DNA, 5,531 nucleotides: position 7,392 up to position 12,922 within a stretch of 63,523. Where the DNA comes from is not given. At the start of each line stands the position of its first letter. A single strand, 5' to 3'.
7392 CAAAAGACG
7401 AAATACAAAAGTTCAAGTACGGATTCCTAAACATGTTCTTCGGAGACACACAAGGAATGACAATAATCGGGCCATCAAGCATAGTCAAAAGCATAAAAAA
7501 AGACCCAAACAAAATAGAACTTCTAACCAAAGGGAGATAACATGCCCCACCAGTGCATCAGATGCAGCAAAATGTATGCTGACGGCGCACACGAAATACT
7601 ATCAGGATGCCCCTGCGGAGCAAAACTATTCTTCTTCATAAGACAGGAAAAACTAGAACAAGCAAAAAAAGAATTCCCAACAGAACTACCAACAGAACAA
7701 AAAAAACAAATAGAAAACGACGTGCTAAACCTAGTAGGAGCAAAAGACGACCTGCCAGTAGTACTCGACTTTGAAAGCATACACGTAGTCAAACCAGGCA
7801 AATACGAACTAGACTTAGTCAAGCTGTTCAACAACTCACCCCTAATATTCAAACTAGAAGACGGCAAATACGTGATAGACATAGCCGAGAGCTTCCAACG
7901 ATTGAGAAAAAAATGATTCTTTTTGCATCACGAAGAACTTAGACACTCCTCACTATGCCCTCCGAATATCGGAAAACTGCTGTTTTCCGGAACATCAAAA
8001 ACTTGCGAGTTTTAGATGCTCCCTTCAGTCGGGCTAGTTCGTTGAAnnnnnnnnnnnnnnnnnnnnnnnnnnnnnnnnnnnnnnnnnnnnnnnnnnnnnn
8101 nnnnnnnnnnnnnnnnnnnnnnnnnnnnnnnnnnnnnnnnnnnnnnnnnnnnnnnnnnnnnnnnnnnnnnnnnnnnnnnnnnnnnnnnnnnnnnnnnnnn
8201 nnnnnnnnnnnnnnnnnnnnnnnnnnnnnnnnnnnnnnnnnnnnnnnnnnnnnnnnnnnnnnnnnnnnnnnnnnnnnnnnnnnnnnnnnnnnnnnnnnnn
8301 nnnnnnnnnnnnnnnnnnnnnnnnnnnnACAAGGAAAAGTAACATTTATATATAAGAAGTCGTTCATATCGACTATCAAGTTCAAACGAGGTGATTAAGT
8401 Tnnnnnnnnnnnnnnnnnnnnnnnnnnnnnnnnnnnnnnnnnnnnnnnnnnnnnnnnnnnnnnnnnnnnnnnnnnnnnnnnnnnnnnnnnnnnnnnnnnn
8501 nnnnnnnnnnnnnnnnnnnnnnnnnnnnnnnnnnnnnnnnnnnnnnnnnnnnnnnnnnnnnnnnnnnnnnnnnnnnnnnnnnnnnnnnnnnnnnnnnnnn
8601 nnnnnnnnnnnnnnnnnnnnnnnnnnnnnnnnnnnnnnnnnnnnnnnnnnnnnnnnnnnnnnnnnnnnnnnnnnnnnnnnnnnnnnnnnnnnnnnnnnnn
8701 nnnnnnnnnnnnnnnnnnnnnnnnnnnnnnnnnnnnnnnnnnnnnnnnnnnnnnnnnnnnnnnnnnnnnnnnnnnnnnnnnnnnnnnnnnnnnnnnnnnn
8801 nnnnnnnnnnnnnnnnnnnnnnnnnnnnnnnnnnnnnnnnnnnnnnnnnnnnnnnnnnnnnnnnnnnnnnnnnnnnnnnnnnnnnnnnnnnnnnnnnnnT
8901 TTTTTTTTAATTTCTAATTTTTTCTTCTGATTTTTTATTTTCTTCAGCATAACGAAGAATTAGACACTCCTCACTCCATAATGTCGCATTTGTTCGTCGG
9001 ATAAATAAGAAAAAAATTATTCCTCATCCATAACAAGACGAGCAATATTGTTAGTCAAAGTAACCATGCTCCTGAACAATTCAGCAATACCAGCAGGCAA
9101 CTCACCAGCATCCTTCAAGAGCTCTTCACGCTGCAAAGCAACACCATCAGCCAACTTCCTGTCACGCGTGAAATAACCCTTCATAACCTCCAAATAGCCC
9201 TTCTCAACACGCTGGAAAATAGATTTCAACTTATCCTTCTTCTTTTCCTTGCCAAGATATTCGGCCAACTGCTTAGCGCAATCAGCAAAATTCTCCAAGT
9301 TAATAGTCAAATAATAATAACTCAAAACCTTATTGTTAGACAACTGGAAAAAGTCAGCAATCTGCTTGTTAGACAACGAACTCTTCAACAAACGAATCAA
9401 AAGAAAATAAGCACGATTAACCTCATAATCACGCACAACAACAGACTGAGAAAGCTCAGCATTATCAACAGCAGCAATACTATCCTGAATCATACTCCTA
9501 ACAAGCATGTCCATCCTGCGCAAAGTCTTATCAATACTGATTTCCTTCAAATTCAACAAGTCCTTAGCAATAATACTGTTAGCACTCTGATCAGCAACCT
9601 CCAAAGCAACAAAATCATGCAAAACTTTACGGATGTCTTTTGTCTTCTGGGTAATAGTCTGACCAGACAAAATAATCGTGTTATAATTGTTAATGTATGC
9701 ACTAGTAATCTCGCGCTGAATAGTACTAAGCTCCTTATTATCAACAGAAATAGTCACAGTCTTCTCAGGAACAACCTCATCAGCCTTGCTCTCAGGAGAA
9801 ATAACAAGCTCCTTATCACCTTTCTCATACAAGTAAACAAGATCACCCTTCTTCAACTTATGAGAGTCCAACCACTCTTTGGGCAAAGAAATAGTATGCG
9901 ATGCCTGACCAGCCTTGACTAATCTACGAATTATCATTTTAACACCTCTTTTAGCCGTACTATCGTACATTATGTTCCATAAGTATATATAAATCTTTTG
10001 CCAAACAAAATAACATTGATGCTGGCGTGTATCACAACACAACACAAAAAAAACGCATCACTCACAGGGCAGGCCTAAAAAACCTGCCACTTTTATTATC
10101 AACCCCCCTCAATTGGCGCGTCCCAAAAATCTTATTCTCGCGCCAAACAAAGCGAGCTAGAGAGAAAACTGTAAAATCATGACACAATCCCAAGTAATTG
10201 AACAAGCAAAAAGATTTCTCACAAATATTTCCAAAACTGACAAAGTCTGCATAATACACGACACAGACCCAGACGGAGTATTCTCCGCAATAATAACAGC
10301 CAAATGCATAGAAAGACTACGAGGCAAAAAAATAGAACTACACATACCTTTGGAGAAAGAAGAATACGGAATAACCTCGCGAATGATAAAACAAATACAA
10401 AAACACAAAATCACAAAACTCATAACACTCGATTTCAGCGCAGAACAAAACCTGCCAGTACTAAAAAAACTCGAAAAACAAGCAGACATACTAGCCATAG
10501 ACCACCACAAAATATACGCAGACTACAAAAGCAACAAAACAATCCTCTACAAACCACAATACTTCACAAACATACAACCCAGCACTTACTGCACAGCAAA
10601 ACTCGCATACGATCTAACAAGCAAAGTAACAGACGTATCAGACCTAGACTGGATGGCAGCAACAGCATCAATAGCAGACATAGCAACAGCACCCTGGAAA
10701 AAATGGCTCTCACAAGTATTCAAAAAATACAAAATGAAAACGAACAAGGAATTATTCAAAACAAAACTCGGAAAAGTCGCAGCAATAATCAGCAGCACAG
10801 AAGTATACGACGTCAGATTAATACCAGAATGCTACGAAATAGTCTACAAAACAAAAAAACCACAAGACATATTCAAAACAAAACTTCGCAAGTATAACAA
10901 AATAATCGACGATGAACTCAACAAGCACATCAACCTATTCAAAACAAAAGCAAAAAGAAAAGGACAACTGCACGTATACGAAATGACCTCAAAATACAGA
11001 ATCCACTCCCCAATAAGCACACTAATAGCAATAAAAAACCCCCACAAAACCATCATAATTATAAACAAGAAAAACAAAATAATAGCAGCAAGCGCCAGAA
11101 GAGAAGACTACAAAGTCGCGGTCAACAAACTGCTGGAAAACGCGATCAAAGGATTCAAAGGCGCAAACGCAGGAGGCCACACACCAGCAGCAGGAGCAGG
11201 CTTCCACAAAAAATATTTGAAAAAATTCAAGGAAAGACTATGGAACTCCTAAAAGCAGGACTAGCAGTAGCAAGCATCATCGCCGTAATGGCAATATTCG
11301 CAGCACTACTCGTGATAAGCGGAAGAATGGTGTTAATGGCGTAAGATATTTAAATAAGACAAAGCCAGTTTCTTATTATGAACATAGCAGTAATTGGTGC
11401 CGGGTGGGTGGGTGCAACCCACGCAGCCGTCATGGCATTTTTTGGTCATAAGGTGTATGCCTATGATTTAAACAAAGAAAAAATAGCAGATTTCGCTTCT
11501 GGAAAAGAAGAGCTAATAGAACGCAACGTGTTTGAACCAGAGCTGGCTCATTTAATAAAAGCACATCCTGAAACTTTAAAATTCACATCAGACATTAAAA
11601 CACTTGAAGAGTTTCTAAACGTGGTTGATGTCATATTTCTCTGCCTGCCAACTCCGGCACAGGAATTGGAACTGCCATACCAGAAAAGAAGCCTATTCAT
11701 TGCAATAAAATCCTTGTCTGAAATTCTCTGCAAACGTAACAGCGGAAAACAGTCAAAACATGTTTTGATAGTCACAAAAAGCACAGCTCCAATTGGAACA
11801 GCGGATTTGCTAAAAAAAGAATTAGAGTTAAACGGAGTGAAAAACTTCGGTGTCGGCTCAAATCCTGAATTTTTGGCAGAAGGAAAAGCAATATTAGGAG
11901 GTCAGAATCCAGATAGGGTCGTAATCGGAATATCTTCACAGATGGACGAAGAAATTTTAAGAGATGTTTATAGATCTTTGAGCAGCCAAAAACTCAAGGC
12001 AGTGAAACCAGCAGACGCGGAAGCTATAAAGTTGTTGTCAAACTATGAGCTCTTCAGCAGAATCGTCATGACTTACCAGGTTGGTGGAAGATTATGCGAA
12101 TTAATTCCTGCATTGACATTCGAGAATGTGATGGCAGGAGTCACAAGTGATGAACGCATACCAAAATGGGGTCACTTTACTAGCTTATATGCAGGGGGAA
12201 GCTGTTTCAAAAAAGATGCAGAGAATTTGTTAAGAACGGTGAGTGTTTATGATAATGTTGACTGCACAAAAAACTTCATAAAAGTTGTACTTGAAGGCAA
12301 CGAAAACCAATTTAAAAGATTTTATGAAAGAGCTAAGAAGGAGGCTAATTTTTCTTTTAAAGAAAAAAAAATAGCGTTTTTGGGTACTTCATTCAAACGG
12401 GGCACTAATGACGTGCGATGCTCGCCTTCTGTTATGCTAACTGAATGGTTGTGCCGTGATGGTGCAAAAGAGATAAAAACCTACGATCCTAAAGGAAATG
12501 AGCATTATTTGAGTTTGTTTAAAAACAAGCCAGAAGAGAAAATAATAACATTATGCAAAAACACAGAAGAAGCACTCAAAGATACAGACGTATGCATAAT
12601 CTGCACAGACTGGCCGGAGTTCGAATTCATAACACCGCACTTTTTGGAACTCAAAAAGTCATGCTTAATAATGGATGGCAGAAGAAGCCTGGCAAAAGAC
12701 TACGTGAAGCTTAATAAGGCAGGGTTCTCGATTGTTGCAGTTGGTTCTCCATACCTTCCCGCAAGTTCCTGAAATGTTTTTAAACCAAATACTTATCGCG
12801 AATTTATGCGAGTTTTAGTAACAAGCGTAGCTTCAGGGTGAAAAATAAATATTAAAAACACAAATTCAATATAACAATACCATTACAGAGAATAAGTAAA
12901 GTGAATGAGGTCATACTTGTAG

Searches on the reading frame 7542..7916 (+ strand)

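Call 64: search_protein_families(library=pfam, proteins=[window:7542-7916:+], max_evalue=0.001)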
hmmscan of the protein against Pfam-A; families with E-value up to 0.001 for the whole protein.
window:7542-7916:+ (124 aa): 1 family
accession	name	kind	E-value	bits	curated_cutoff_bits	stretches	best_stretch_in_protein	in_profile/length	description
PF09845.14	OapC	-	1.2e-23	84.3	23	1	2-118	1-131/133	Origin-associated protein OapC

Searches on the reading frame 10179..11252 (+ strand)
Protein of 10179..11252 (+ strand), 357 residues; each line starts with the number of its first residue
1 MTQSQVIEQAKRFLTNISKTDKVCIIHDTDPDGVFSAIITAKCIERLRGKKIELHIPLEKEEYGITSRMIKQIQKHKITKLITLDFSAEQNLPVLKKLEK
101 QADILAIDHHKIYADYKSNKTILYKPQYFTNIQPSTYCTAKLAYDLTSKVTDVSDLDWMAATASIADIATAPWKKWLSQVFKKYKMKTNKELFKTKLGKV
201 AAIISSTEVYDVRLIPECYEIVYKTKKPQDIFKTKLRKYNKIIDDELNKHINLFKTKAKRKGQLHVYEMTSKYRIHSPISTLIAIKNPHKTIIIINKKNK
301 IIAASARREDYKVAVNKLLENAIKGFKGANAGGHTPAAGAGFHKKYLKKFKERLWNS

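Call 64: search_protein_families(library=pfam, proteins=[window:10179-11252:+], max_evalue=0.001)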
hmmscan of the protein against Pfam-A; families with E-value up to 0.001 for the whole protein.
window:10179-11252:+ (357 aa): 2 families
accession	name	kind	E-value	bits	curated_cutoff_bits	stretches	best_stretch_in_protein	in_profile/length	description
PF01368.27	DHH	-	1.4e-12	48.4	28.1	1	22-149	1-104/125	DHH family, N-terminal domain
PF02272.25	DHHA1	-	3.1e-07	31.2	25.9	1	289-354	31-96/102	DHHA1 domain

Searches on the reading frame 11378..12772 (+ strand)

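Call 64: search_protein_families(library=pfam, proteins=[window:11378-12772:+], max_evalue=0.001)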
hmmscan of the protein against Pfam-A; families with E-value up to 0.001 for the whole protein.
window:11378-12772:+ (464 aa): 7 families
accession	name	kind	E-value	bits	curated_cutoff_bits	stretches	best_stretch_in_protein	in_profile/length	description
PF03721.20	UDPG_MGDP_dh_N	-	1.6e-36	126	27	1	1-196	1-186/187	UDP-glucose/GDP-mannose dehydrogenase family, NAD binding domain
PF03720.21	UDPG_MGDP_dh_C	-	1.2e-18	67.8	30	1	333-438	1-101/103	UDP-glucose/GDP-mannose dehydrogenase family, UDP binding domain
PF00984.24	UDPG_MGDP_dh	-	1.1e-07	32.3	25.4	1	213-309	2-93/94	UDP-glucose/GDP-mannose dehydrogenase family, central domain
PF02737.24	3HCDH_N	-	4.5e-07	30.4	22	1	2-84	1-84/180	3-hydroxyacyl-CoA dehydrogenase, NAD binding domain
PF03807.23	F420_oxidored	-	1.9e-06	28.8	21.6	0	3-92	2-69/94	NADP oxidoreductase coenzyme F420-dependent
PF03446.21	NAD_binding_2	-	1.1e-05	26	21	1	2-110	1-83/161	NAD binding domain of 6-phosphogluconate dehydrogenase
PF01262.27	AlaDh_PNT_C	-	0.00098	19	23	0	2-84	30-94/214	Alanine dehydrogenase/PNT, C-terminal domain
